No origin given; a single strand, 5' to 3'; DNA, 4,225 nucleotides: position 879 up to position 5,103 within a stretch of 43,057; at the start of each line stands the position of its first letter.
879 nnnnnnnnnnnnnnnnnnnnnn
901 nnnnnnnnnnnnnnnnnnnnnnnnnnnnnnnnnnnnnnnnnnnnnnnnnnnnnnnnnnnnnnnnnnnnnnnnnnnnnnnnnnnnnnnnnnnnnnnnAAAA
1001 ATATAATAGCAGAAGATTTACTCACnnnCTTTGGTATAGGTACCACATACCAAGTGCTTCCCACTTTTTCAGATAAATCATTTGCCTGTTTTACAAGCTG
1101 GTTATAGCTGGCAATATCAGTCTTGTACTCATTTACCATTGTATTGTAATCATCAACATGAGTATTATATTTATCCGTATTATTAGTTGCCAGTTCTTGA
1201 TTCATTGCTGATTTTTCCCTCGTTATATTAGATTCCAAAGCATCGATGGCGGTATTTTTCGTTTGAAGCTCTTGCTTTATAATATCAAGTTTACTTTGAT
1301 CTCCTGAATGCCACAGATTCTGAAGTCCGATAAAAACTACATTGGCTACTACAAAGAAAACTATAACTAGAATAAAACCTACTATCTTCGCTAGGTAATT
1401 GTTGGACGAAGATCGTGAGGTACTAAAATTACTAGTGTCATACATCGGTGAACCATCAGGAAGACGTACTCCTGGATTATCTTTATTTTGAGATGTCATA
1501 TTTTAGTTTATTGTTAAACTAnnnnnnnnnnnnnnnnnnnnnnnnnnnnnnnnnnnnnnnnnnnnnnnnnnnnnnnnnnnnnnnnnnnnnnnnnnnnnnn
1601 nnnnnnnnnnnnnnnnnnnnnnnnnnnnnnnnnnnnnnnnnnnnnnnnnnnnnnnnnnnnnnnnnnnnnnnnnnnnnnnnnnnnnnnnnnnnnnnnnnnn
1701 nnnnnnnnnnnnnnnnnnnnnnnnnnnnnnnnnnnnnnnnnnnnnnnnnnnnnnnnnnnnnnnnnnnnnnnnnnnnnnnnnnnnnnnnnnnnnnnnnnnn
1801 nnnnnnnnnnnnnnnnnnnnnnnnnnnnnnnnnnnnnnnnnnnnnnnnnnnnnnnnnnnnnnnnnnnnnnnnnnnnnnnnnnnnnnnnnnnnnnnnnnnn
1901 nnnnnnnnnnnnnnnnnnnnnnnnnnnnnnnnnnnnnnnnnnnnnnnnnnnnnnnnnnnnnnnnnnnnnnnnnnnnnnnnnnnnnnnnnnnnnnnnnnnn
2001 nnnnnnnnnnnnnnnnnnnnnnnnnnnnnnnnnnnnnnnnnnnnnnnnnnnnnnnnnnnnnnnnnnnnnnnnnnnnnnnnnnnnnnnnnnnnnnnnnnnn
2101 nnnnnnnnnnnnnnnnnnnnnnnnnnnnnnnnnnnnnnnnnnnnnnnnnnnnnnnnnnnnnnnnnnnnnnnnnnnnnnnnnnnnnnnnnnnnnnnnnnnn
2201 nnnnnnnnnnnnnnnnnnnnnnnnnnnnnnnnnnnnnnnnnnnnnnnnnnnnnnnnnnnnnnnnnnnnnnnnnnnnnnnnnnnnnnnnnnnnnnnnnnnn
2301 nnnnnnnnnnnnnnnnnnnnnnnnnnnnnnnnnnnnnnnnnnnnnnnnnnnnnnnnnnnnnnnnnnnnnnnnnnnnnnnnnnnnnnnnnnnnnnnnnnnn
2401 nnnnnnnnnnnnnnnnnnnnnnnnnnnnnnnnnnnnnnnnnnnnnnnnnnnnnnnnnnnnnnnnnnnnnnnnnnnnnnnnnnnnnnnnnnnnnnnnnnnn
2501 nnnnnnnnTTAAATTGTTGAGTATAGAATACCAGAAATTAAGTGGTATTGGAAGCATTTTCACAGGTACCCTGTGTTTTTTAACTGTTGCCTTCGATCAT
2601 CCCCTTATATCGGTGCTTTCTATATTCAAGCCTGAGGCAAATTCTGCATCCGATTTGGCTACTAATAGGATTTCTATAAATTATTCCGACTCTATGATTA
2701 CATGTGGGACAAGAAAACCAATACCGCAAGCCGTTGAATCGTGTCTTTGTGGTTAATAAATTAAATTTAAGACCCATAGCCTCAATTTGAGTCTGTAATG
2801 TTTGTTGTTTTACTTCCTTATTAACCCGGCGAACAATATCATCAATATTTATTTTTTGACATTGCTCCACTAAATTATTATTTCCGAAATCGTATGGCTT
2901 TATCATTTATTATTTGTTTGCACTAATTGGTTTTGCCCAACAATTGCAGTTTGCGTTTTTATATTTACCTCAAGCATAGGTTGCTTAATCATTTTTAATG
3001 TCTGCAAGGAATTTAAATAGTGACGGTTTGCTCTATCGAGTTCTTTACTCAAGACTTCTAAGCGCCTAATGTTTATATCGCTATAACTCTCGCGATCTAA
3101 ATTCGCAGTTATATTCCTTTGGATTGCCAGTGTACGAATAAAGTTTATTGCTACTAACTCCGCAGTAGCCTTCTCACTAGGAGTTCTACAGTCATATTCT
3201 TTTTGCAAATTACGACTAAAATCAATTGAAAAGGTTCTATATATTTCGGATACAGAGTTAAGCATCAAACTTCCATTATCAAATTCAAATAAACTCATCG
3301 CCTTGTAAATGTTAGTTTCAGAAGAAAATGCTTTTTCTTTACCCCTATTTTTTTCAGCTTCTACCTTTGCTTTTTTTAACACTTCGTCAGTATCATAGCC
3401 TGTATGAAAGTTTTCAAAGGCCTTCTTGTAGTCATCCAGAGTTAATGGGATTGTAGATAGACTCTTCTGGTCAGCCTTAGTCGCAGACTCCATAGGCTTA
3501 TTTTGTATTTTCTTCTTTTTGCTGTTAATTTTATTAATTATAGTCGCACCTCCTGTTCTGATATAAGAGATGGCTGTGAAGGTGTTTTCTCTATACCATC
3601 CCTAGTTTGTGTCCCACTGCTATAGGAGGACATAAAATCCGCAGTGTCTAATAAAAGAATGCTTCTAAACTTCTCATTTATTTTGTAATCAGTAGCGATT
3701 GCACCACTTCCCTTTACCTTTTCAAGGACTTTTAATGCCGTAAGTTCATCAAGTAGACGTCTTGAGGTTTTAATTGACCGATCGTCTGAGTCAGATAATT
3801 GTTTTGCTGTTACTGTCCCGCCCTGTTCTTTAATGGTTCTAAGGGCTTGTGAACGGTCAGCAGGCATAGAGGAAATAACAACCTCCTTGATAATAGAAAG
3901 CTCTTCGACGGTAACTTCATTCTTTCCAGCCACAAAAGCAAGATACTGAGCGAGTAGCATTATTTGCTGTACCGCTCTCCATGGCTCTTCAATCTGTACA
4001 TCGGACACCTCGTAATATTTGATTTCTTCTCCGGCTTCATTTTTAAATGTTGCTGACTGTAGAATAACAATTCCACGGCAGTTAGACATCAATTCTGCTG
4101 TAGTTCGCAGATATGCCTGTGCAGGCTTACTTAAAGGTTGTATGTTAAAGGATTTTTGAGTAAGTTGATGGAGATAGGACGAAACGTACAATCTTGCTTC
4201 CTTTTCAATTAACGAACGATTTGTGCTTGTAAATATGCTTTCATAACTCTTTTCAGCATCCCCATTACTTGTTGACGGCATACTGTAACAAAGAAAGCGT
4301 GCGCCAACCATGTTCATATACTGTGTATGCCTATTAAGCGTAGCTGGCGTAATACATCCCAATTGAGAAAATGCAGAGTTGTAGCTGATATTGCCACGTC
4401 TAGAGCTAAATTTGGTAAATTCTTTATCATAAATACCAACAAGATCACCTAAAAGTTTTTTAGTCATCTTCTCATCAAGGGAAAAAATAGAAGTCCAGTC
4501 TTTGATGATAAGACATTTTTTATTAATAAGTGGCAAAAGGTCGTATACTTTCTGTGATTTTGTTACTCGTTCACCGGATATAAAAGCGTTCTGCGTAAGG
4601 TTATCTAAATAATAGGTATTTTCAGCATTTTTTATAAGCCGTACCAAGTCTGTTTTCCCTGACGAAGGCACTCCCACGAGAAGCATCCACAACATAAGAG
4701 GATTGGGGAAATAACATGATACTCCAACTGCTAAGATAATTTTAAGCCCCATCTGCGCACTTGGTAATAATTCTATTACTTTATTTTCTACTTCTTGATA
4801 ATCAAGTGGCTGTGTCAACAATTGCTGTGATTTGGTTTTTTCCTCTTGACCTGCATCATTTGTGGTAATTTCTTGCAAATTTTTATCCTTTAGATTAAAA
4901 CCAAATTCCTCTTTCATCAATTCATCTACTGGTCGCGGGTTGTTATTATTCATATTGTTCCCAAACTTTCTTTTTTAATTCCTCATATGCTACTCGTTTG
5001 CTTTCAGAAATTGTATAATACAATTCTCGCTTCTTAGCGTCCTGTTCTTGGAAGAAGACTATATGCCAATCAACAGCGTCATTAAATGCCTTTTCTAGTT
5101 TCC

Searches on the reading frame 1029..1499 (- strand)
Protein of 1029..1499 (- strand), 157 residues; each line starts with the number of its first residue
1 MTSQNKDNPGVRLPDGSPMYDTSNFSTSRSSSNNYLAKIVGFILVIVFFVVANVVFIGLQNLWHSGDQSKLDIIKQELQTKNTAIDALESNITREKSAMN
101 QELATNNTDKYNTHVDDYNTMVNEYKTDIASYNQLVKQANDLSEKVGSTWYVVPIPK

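Call 72: search_protein_families(library=phrogs, proteins=[window:1029-1499:-], max_evalue=0.001)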
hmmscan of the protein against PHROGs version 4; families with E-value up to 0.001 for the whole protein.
window:1029-1499:- (157 aa): 1 family
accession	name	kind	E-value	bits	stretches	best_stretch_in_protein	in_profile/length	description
phrog_28838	-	unknown function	5.2e-05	23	1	58-137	189-268/661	-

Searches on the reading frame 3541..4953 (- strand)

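Call 16: search_protein_families(library=pfam, proteins=[window:3541-4953:-], max_evalue=0.001)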
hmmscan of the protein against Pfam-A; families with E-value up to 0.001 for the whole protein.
window:3541-4953:- (471 aa): 0 families

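Call 62: search_protein_families(library=pfam, proteins=[window:3541-4953:-], max_evalue=0.1)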
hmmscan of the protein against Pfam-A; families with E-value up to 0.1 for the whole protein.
window:3541-4953:- (471 aa): 1 family
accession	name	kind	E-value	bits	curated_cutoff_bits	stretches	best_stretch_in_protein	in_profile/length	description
PF08100.18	Dimerisation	-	0.027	14.7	25.6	0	373-416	33-76/93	O-methyltransferase dimerisation domain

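Call 72: search_protein_families(library=phrogs, proteins=[window:3541-4953:-], max_evalue=0.001)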
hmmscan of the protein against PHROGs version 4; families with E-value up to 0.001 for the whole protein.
window:3541-4953:- (471 aa): 0 families
